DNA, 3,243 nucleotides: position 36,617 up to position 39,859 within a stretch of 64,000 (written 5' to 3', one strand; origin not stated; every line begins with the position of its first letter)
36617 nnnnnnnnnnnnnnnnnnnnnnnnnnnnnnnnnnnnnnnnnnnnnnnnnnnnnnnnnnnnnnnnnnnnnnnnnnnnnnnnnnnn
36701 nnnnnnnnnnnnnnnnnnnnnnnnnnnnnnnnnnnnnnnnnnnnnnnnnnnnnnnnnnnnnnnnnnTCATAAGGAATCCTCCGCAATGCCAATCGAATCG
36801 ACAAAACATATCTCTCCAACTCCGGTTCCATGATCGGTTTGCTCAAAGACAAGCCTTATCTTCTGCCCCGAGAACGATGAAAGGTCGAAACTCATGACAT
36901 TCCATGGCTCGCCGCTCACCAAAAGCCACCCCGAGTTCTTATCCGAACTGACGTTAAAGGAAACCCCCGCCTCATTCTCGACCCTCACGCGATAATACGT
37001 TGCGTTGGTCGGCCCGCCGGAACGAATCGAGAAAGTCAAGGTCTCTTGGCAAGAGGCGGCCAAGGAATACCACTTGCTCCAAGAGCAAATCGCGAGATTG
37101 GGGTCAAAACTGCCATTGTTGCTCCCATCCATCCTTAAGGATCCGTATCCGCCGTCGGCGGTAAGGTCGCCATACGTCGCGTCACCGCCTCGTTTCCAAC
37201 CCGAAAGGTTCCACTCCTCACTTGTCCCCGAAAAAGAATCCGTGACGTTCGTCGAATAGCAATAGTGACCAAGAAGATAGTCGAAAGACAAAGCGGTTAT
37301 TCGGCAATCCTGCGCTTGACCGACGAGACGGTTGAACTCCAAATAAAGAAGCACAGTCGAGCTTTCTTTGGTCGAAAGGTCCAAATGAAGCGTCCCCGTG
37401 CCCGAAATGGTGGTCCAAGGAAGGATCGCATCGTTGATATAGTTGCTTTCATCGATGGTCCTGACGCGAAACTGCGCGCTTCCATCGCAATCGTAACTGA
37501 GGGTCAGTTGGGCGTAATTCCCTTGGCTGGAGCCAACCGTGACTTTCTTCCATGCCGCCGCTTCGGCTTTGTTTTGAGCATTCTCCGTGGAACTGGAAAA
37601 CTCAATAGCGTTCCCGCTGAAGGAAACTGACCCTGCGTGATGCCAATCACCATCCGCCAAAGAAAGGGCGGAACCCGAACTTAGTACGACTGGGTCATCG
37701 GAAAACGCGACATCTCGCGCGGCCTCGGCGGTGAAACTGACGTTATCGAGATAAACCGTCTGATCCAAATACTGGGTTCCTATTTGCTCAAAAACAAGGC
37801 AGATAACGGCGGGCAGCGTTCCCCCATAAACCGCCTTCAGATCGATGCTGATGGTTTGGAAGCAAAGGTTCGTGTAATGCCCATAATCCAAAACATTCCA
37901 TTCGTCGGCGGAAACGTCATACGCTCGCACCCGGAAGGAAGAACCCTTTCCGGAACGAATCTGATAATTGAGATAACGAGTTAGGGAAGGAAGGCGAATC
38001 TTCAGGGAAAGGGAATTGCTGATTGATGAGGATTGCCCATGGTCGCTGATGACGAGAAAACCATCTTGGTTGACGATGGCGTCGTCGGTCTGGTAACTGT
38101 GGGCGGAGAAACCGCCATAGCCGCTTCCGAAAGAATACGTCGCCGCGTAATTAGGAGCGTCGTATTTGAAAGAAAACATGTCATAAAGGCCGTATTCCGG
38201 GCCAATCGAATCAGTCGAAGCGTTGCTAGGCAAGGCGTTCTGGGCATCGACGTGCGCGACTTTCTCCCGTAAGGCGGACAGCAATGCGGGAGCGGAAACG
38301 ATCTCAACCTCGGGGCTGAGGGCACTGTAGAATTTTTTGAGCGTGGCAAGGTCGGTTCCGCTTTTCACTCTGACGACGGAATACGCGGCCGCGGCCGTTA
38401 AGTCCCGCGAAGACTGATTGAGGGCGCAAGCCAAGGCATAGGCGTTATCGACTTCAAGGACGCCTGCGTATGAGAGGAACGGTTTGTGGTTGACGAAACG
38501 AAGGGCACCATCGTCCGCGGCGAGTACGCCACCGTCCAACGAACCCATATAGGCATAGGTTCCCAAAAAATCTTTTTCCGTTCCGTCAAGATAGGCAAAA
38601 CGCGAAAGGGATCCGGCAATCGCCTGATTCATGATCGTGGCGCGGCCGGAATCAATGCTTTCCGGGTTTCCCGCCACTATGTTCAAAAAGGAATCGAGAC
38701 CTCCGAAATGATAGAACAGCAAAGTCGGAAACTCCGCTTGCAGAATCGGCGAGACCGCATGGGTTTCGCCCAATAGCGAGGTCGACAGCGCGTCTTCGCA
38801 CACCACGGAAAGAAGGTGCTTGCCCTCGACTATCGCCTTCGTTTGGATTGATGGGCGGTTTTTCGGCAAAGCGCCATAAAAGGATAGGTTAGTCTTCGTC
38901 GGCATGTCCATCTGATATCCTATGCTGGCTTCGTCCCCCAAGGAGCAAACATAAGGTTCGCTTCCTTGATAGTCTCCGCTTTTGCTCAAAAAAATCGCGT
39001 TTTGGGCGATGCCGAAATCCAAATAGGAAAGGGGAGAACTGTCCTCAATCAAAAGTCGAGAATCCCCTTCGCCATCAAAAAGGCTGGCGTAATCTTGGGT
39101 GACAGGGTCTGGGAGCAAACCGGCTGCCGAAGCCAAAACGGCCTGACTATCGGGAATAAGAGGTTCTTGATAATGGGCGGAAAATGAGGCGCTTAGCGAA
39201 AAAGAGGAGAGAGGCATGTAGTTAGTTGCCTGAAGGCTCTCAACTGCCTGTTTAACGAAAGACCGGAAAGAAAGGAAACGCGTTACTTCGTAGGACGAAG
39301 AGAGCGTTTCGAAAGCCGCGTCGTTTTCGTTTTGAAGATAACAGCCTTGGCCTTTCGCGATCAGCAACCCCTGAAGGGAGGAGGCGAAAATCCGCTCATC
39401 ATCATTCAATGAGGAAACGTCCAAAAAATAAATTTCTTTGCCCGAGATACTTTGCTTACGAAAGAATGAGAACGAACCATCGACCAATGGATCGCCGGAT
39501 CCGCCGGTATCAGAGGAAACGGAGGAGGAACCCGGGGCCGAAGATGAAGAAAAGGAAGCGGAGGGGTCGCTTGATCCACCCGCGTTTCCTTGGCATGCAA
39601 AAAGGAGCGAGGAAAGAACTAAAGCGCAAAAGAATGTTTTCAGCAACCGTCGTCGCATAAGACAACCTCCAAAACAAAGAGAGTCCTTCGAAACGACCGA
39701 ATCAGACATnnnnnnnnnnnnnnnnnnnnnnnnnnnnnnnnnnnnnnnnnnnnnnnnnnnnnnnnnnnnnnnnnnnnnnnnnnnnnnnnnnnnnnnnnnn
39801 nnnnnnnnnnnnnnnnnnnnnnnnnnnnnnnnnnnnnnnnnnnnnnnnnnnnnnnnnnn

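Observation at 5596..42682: A 37-kb glycan-utilisation supercluster combining mannose catabolism with furanosidase-type families and no recognisable endo-enzyme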

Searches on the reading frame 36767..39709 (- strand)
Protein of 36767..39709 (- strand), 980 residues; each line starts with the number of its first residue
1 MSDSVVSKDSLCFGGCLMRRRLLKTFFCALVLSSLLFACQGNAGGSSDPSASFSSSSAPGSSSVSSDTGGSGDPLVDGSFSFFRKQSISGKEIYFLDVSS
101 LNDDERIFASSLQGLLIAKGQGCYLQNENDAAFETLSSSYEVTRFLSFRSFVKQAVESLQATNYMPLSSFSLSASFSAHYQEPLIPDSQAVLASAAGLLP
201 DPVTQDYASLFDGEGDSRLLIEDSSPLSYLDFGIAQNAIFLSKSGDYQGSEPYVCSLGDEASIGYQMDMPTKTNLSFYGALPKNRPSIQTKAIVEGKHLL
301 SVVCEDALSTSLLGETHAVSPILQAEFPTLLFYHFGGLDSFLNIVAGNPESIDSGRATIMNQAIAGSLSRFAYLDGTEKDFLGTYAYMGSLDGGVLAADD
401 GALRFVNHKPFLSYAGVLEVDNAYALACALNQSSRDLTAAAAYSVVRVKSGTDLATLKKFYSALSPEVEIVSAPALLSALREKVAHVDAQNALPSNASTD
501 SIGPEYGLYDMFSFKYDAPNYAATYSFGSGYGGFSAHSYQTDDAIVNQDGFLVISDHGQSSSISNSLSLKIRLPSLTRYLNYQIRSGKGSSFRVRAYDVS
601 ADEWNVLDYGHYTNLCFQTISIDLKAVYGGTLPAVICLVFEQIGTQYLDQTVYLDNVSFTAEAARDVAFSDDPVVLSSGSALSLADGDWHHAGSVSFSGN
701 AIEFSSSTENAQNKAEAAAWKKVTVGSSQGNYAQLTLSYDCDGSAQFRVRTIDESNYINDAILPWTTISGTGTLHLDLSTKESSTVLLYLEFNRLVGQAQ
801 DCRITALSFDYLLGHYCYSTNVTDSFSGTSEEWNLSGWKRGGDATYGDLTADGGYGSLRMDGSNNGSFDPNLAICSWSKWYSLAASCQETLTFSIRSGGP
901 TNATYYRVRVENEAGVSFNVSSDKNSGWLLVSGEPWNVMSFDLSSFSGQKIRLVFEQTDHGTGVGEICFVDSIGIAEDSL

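Call 4: search_protein_families(library=pfam, proteins=[window:36767-39709:-], max_evalue=0.01)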
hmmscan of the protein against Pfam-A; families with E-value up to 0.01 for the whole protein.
window:36767-39709:- (980 aa): 1 family
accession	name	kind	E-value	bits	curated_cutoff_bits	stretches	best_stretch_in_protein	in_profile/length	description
PF20773.4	InhA-like_MAM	-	0.0064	16.5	26.9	0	923-963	109-151/191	Immune inhibitor A-like, MAM domain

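Call 95: search_solved_structures(query=window:36767-39658:-, max_evalue=0.1)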
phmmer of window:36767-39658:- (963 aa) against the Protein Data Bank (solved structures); distinct sequences matched with E-value up to 0.1: 0.
